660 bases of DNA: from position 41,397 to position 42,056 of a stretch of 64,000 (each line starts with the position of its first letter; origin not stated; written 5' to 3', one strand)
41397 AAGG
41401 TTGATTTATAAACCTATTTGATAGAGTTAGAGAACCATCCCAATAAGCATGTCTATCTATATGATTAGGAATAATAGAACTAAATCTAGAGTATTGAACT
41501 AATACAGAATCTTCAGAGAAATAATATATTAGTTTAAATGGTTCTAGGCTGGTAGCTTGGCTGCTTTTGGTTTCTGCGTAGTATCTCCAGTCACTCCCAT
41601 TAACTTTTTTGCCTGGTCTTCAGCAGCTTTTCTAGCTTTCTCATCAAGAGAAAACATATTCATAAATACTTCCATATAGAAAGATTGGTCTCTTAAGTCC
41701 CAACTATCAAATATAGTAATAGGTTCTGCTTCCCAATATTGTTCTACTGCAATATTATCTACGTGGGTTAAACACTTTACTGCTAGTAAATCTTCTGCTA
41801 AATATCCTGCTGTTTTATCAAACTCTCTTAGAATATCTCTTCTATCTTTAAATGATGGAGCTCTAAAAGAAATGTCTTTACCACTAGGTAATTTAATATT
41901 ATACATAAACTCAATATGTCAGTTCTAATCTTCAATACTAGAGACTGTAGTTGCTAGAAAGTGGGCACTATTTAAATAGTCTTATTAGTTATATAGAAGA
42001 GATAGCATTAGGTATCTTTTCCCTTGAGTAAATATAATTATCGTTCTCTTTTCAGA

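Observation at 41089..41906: Canonical A_AAA_AAG -1 programmed frameshift joining two ORFs at the head of the structural operon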

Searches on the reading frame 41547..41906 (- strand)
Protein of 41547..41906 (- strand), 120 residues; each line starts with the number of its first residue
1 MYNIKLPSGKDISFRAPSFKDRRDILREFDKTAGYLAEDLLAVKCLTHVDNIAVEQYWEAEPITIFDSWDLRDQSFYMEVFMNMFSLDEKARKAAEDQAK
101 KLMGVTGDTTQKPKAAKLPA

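Call 6: search_protein_families(library=phrogs, proteins=[window:41547-41906:-], max_evalue=0.01)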
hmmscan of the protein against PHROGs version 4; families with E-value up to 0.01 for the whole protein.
seq(120 aa): 1 family
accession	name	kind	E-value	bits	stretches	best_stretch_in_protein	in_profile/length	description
phrog_32670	-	unknown function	1.3e-23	84.3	1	1-114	1-117/120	-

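Call 16: find_related_loci(query=window:41547-41906:-, collection=viral_contigs, flank=3000)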
Query seq(120 aa) (120 aa) in viral_contigs; peptide patterns used: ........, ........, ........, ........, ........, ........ (x = any residue, [..] = any of these).
2 stretches matched a pattern; 1 encode a relative of the query (tblastn E <= 1e-3); 1 distinct loci.
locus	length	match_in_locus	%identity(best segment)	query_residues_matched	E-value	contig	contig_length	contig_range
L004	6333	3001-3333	59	1-113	8e-46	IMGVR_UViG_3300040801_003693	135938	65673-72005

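Call 19: find_related_loci(query=A1, collection=viral_contigs, flank=3000)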
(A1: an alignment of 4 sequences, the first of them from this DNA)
Query A1 (120 aa) in viral_contigs; peptide patterns used: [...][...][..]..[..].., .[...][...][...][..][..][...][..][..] (x = any residue, [..] = any of these).
192 stretches matched a pattern; 10 encode a relative of the query (tblastn E <= 1e-3); 10 distinct loci.
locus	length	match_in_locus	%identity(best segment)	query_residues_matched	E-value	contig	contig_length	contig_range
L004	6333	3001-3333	59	1-113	8e-45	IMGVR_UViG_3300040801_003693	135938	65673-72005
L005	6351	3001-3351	39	1-114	2e-27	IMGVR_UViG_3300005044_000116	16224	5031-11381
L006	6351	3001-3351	39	1-114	2e-27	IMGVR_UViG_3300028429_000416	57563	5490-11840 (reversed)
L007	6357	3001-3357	39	1-116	8e-27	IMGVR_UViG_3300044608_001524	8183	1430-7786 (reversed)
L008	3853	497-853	38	1-116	2e-26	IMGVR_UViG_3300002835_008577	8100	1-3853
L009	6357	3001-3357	38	1-116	2e-26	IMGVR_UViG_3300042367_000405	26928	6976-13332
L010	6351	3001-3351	38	1-114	1e-25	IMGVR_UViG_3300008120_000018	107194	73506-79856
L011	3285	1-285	36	24-116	2e-18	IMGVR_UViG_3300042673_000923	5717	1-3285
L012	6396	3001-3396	31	1-120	2e-18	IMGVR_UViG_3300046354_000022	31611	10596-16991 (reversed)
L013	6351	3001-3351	32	1-104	6e-17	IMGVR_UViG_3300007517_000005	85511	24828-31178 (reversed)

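Call 20: find_related_loci(query=A1, collection=metagenome_contigs, flank=3000)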
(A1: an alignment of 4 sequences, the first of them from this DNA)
Query A1 (120 aa) in metagenome_contigs; peptide patterns used: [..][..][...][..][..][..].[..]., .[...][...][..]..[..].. (x = any residue, [..] = any of these).
569 stretches matched a pattern; 9 encode a relative of the query (tblastn E <= 1e-3); 9 distinct loci.
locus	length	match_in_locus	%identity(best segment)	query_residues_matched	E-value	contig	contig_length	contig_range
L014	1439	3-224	58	40-112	2e-28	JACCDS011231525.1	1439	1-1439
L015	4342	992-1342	39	1-114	2e-27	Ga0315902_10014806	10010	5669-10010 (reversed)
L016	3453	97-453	39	1-116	3e-27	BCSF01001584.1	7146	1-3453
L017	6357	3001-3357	39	1-116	6e-27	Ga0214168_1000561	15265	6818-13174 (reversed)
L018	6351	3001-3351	38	1-114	9e-26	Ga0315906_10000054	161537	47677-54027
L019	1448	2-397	30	1-120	7e-20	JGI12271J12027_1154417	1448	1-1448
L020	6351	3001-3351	32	1-104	5e-17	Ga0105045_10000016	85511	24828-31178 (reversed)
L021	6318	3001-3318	32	1-103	2e-15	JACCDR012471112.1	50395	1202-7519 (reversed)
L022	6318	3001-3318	32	1-103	6e-15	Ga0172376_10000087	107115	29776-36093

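Call 28: find_homologous_proteins(query=A1, max_evalue=0.001)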
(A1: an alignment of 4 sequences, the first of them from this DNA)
Query A1 (4 sequences) (120 aa, profile of the alignment): 51 proteins with E <= 0.001 among 1021 candidates.
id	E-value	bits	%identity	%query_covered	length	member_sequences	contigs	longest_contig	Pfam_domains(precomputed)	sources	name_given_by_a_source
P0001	2.7e-56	207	59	94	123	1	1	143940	-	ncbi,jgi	jgi:hypothetical protein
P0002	3.6e-56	206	100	100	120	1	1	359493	-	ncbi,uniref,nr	ncbi:hypothetical protein H6G33_09415 [Calothrix sp. FACHB-1219]|uniref:hypothetical protein n=1 Tax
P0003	2.8e-51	190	30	100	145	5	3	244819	-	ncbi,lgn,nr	ncbi:hypothetical protein [Microcoleus phage My-WqHQDG]|nr:hypothetical protein [Microcoleus phage M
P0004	1.5e-49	185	38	95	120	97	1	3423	-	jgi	jgi:hypothetical protein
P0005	2.6e-47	178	31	100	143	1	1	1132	-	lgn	-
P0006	7.0e-46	173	64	98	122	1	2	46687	-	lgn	-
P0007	7.8e-46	173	61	100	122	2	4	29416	-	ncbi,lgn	-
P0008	1.1e-44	169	63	98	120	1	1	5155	-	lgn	-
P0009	1.3e-44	169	29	100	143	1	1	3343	-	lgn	-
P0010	3.0e-44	168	59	94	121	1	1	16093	-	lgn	-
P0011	6.0e-44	167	60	98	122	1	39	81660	-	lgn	-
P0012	7.7e-44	166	33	86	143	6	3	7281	-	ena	-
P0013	1.3e-43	166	64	98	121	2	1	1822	-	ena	-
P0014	5.2e-43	164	29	100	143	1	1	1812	-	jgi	jgi:hypothetical protein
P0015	6.0e-43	164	64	98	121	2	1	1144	-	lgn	-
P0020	1.5e-41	159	54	98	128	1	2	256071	-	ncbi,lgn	-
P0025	5.7e-38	147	46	98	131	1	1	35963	-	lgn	-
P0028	4.1e-34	135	40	87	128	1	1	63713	-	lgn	-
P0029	1.2e-33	134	50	86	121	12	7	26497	-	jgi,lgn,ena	-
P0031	7.3e-33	131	41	86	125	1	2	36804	-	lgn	-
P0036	5.2e-31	125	40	94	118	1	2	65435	-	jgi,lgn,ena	-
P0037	8.5e-31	124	44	94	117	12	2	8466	-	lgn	-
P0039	2.8e-30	123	52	93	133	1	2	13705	-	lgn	-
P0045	3.8e-26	109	37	100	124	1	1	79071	-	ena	-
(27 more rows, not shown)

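Call 31: find_encoding_contigs(protein=P0020, flank=6000, max_places=1)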
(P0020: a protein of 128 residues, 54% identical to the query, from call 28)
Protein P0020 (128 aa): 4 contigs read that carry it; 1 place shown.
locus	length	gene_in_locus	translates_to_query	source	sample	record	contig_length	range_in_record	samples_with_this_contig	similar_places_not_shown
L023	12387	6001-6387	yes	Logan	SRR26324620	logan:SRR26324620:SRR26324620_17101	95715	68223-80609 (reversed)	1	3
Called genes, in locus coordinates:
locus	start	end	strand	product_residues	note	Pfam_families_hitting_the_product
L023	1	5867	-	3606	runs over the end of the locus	-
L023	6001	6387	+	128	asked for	-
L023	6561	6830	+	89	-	-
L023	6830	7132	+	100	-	-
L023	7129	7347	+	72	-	PF24729:Acb2_Tad1_hairpin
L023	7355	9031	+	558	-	PF06074:Portal_Mu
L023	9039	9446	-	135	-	-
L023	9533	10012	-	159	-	PF00210:Ferritin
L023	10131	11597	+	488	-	-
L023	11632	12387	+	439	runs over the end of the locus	PF03864:Phage_cap_E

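Call 32: find_encoding_contigs(protein=P0029, flank=2500, max_places=1)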
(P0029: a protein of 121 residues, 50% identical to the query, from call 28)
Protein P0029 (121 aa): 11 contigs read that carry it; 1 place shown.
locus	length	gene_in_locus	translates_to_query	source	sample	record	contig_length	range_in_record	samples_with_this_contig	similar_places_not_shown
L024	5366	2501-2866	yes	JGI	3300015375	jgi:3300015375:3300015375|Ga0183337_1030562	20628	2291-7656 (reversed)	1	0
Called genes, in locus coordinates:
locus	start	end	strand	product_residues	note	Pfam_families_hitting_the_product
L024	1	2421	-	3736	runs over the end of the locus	-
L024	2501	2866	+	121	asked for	-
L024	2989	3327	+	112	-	-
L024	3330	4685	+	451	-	-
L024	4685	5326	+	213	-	-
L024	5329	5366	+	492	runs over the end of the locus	PF06074:Portal_Mu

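Call 33: find_encoding_contigs(protein=P0036, flank=2500, max_places=1)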
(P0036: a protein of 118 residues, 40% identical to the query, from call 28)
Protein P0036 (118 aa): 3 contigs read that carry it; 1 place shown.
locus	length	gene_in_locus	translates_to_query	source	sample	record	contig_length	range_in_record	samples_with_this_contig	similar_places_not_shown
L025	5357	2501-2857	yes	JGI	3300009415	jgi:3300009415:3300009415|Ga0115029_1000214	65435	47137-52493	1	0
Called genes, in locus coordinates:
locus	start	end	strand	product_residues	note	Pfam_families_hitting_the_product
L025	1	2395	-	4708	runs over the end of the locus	-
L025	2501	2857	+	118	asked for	-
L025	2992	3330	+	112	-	-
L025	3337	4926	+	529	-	PF06074:Portal_Mu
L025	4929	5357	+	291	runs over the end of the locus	-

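Call 34: find_encoding_contigs(protein=P0045, flank=2500, max_places=1)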
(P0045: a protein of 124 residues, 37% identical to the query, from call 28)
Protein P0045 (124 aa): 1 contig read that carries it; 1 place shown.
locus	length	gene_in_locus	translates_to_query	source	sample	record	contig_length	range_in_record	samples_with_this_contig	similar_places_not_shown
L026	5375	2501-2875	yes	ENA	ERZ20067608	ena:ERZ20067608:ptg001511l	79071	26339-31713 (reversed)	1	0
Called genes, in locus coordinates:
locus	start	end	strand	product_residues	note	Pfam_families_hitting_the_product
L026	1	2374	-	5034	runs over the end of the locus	-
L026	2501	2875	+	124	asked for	-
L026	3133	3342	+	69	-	-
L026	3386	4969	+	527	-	PF06074:Portal_Mu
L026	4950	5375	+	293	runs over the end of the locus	-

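Call 35: find_encoding_contigs(protein=P0031, flank=2500, max_places=1)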
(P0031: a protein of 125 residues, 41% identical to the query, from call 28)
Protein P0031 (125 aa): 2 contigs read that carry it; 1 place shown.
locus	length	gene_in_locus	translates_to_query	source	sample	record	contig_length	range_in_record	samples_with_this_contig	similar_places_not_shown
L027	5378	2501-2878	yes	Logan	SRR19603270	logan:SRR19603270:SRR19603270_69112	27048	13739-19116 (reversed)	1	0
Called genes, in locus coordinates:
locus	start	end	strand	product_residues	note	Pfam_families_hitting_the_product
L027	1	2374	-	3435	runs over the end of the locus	?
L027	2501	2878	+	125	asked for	-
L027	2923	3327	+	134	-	-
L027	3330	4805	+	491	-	PF06074:Portal_Mu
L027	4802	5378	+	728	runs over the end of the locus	-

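Call 36: find_encoding_contigs(protein=P0037, flank=2500, max_places=1)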
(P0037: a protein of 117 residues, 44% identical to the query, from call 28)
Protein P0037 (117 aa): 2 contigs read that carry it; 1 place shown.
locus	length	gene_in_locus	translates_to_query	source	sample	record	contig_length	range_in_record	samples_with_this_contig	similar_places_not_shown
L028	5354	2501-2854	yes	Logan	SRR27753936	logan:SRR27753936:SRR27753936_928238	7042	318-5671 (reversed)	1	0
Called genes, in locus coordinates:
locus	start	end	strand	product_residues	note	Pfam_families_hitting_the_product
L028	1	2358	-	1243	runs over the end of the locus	?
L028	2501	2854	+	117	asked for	-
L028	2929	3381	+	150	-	-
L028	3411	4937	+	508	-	PF06074:Portal_Mu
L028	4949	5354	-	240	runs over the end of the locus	?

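Call 37: find_encoding_contigs(protein=P0039, flank=2500, max_places=1)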
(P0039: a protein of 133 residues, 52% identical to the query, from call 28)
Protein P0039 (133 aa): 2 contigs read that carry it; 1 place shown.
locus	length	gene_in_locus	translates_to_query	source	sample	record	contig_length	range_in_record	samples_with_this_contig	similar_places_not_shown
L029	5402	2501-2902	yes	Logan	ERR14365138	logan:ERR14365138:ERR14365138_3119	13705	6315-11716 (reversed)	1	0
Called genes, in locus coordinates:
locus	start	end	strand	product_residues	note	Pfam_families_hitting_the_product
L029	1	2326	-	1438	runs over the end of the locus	?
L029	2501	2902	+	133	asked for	-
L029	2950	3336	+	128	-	-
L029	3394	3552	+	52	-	-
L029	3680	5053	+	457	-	PF06074:Portal_Mu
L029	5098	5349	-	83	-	-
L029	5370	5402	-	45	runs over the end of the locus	-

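Call 38: find_encoding_contigs(protein=P0028, flank=2500, max_places=1)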
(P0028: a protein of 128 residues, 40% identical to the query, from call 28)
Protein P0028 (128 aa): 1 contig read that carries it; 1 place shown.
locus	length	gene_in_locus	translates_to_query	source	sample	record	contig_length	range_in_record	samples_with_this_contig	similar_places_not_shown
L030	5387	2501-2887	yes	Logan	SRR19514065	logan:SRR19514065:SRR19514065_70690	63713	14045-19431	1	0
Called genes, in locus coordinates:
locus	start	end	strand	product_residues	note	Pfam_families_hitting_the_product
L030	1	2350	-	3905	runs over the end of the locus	-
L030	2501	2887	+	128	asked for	-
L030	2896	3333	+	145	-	-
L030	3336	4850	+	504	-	PF06074:Portal_Mu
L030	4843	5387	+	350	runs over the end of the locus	-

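Call 39: find_encoding_contigs(protein=P0025, flank=2500, max_places=1)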
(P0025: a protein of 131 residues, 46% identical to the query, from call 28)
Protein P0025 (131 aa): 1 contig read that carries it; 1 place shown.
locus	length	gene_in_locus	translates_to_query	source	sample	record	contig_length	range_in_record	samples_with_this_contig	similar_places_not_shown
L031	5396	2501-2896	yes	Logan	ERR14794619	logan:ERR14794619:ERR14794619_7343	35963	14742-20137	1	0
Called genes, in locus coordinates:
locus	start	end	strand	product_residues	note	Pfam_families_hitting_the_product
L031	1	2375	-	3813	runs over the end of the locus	-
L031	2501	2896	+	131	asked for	-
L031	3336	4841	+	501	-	PF06074:Portal_Mu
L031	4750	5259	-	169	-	-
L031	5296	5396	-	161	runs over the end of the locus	PF00210:Ferritin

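Call 40: find_encoding_contigs(protein=P0011, flank=2500, max_places=1)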
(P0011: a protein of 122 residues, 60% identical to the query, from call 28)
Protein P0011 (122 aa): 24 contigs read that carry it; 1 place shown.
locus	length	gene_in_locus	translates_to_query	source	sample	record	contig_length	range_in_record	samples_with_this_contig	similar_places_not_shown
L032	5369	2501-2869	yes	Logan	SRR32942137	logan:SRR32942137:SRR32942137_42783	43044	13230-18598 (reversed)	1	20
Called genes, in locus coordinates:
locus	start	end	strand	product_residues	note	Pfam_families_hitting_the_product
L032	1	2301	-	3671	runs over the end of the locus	-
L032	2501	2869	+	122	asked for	-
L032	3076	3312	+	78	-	-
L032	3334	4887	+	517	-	PF06074:Portal_Mu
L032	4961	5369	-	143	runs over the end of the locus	-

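Call 48: search_protein_families(library=pfam, proteins=[window:41547-41906:-], max_evalue=1)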
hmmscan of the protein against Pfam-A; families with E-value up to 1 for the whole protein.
window:41547-41906:- (120 aa): 0 families

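Call 49: search_solved_structures(query=A4, max_evalue=10)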
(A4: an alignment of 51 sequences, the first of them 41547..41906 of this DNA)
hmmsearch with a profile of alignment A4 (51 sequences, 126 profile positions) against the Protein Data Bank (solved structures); distinct sequences matched with E-value up to 10: 2.
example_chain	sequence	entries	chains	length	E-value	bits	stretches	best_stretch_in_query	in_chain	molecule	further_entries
4r30_A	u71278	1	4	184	0.48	13.4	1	65-100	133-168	Laforin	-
4rkk_A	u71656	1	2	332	1.2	12.1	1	65-100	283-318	Laforin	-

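Call 55: predict_structure(alignment_id=A4)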
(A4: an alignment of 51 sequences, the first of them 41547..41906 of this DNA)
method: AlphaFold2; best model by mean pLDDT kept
length: 120 residues; sequences in the alignment: 51
mean_pLDDT: 81.1   pTM: 0.66
mean pLDDT of the five models: 81.1, 80.9, 80.7, 80.2, 78.6
residues with pLDDT >= 90: 53; 70-90: 42; 50-70: 10; < 50: 15
segments of 3 or more residues with pLDDT < 50: 106-120
pLDDT, mean of each block of 10 residues (from residue 1): 95 94 87 88 93 76 88 95 81 76 57 44
secondary structure, 60 per line:
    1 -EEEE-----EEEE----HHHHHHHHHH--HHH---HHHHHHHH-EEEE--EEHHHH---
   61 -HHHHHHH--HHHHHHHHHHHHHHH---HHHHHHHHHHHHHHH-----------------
elements in order: E2-5 E11-14 H19-28 H37-44 E46-49 H54-57 H62-68 H71-85 H89-103

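Call 61: fold_search(model_id=the predicted structure, library=viral)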
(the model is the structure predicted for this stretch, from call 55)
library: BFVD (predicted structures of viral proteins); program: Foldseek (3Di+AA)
matches with E <= 10: 248; with E <= 0.001: 0
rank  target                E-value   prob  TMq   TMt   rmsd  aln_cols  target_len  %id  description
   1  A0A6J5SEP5            3.1e-03  1.00  0.37  0.42  11.5       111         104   16  Phage protein [uncultured Caudovirales phage]
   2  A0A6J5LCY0            4.6e-03  1.00  0.52  0.28   3.1        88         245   16  Uncharacterized protein [uncultured Caudovirales phage]
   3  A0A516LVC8            6.7e-03  1.00  0.50  0.63   4.7        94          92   14  (no name in the UniProt tables at hand)
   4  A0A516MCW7            7.5e-03  0.99  0.46  0.40   9.6       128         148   18  (no name in the UniProt tables at hand)
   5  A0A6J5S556            9.7e-03  1.00  0.53  0.25   3.1        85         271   15  Baseplate hub assembly protein, bacteriophage T4-like [uncultured Caudovirales phage]
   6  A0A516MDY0            1.3e-02  1.00  0.47  0.52   6.9        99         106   14  (no name in the UniProt tables at hand)
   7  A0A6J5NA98            1.4e-02  1.00  0.48  0.32   5.3        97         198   11  Uncharacterized protein [uncultured Caudovirales phage]
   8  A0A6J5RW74            1.8e-02  1.00  0.54  0.30   7.8       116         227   14  Uncharacterized protein [uncultured Caudovirales phage]
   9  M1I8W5                1.8e-02  1.00  0.50  0.53   6.6       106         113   13  Tail assembly chaperone [Bacillus phage Gemini]
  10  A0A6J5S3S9            1.8e-02  0.98  0.46  0.43   5.2       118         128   17  Uncharacterized protein [uncultured Caudovirales phage]
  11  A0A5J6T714            2.1e-02  0.99  0.47  0.31   8.7       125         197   14  Tail assembly chaperone [Bacillus phage 019DV002]
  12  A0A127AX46            2.3e-02  0.99  0.47  0.26   4.4        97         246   18  Baseplate hub subunit [Bacillus phage SP-15]
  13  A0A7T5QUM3            3.4e-02  0.94  0.44  0.42  11.6       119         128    9  (no name in the UniProt tables at hand)
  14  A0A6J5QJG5            3.8e-02  0.98  0.47  0.50   5.3       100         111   16  Uncharacterized protein [uncultured Caudovirales phage]
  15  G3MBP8                4.9e-02  0.99  0.50  0.52   7.5       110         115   12  Gp181 [Bacillus phage G]
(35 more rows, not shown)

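Call 63: search_protein_families(library=pfam, alignment_id=A4, max_evalue=1)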
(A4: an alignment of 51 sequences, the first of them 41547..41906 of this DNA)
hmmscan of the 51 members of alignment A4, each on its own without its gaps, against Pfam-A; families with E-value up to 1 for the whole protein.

A. member 1, window:41547-41906:- (120 aa): 0 families

B. families by the number of members that match (of 51 scanned): 13 families
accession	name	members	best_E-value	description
PF08620.15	RPAP1_C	10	0.07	RPAP1-like, C-terminal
PF25573.1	TPR_PSMD3_N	7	0.085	PSMD3-like, N-terminal TPR repeats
PF24125.1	Cds6_C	6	0.013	Cds6 C-terminal NTF2-like domain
PF22879.1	AIPR_N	5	0.003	Abortive infection phage resistance protein N-terminal domain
PF21048.2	Rad26-like_N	1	0.011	Rad26-like, N-terminal domain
PF00613.26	PI3Ka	1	0.013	Phosphoinositide 3-kinase family, accessory domain (PIK domain)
PF01972.22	SDH_protease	1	0.046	ClpP-like SDH-type serine proteinase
PF23203.1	KIF21A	1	0.055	KIF21A-like domain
PF05345.18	He_PIG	1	0.057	Putative Ig domain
PF17817.7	PDZ_5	1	0.11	PDZ domain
PF18759.7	Plavaka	1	0.24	Plavaka transposase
PF05590.16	DUF769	1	0.25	Xylella fastidiosa protein of unknown function (DUF769)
PF01047.28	MarR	1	0.29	MarR family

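Call 80: search_protein_representatives(alignment_id=A4)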
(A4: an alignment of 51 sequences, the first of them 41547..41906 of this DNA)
Query: 51 sequences, 126 profile positions. Proteins with E-value up to 0.001 (for the whole library): 119; up to 1e-10: 89; up to 1e-30: 11. The best 119 are listed.
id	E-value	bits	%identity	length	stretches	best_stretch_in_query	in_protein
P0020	1.8e-45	170.0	-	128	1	1-124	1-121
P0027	8.5e-42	158.1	-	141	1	1-124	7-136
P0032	1.2e-39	151.2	-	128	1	1-124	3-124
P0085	5.9e-39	148.9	-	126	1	1-121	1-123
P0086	9.8e-39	148.2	-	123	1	1-120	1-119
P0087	3.3e-38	146.5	-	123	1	1-123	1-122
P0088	3.4e-37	143.2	-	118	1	1-115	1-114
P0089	3.3e-34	133.6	-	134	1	1-119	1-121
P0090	6.4e-33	129.4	-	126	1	1-124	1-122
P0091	3.8e-32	126.9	-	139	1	1-118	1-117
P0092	2.3e-31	124.4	-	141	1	4-118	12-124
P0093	2.0e-30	121.3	-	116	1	1-114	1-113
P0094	2.8e-30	120.9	-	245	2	9-117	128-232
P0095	7.5e-30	119.5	-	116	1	2-110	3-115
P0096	3.8e-29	117.2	-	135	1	1-118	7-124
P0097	4.5e-29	117.0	-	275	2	5-110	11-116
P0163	5.0e-12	61.9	-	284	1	2-105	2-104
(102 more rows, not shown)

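Call 83: find_encoding_contigs(protein=P0163, flank=5000, max_places=2)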
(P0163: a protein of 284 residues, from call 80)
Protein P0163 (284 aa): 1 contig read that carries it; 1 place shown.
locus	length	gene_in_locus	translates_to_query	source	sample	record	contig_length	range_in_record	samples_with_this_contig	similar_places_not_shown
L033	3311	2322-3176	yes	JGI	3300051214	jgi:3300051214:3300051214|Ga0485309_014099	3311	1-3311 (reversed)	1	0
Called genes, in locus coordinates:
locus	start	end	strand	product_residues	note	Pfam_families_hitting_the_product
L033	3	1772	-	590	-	?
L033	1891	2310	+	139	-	-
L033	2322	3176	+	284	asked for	-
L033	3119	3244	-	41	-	-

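Call 87: find_encoding_contigs(protein=P0097, flank=5000, max_places=2)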
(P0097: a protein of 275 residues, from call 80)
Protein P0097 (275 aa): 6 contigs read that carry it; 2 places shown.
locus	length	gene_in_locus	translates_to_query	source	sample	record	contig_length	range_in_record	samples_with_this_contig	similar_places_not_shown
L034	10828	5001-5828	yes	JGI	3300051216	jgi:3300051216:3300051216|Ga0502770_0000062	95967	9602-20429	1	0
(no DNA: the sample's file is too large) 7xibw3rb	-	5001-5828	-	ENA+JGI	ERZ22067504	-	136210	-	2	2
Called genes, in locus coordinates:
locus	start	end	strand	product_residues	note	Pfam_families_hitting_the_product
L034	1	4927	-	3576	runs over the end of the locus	-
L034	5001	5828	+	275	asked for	-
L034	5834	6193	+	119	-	-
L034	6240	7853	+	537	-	PF06074:Portal_Mu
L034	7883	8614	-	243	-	PF00692:dUTPase, PF22769:DCD (faint)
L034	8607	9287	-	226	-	-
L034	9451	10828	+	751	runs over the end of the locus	PF01329:Pterin_4a (faint)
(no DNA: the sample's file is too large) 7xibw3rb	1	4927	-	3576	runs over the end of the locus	-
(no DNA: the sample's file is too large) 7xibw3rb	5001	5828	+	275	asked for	-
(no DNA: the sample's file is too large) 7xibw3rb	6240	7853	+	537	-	PF06074:Portal_Mu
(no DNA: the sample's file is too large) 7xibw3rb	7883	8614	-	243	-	PF00692:dUTPase, PF22769:DCD (faint)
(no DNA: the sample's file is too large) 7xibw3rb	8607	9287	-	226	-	-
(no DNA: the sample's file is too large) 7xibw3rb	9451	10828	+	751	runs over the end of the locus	PF01329:Pterin_4a (faint)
